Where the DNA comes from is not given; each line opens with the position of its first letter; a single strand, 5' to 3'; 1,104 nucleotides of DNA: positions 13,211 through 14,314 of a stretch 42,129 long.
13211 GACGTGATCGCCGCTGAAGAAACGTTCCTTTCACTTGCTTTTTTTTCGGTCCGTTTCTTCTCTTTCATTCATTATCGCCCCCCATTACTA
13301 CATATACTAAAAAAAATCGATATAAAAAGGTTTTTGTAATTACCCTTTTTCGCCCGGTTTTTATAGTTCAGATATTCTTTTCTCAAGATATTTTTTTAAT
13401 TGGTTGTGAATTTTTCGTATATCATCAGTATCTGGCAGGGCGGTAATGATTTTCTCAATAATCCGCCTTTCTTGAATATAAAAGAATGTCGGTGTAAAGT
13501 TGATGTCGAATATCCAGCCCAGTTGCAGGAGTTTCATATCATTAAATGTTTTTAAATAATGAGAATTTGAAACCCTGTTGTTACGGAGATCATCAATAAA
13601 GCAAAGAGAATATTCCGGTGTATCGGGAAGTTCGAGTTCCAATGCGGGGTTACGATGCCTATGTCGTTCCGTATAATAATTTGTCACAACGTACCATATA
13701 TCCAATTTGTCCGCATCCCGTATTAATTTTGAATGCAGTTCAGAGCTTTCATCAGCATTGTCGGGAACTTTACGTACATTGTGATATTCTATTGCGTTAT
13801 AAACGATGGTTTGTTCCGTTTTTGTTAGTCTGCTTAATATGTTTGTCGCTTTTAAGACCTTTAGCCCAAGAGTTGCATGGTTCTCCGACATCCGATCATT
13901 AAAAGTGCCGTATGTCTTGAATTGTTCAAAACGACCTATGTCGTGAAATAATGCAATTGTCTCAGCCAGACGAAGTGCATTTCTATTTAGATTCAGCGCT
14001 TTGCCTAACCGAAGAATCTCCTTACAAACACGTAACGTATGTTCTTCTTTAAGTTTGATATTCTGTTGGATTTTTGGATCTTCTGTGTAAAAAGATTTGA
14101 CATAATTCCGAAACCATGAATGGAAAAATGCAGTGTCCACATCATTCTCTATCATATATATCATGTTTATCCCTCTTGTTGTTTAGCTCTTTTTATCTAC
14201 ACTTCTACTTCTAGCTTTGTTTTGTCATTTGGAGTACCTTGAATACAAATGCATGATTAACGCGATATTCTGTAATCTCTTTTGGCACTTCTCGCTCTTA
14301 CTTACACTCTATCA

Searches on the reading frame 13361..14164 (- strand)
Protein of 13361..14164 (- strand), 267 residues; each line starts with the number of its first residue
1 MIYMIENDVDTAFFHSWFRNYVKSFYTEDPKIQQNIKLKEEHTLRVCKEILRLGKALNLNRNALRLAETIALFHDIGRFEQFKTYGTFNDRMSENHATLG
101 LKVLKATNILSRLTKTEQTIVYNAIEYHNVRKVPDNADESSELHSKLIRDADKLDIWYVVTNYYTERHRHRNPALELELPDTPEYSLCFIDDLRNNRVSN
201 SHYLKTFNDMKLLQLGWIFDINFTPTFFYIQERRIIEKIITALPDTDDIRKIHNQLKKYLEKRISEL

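Call 93: search_protein_families(library=pfam, proteins=[window:13361-14164:-], max_evalue=0.001)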
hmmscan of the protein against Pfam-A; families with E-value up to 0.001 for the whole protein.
window:13361-14164:- (267 aa): 1 family
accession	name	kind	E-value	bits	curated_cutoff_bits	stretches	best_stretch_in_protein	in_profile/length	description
PF01966.28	HD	-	9.7e-11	42.4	22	1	41-155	3-114/116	HD domain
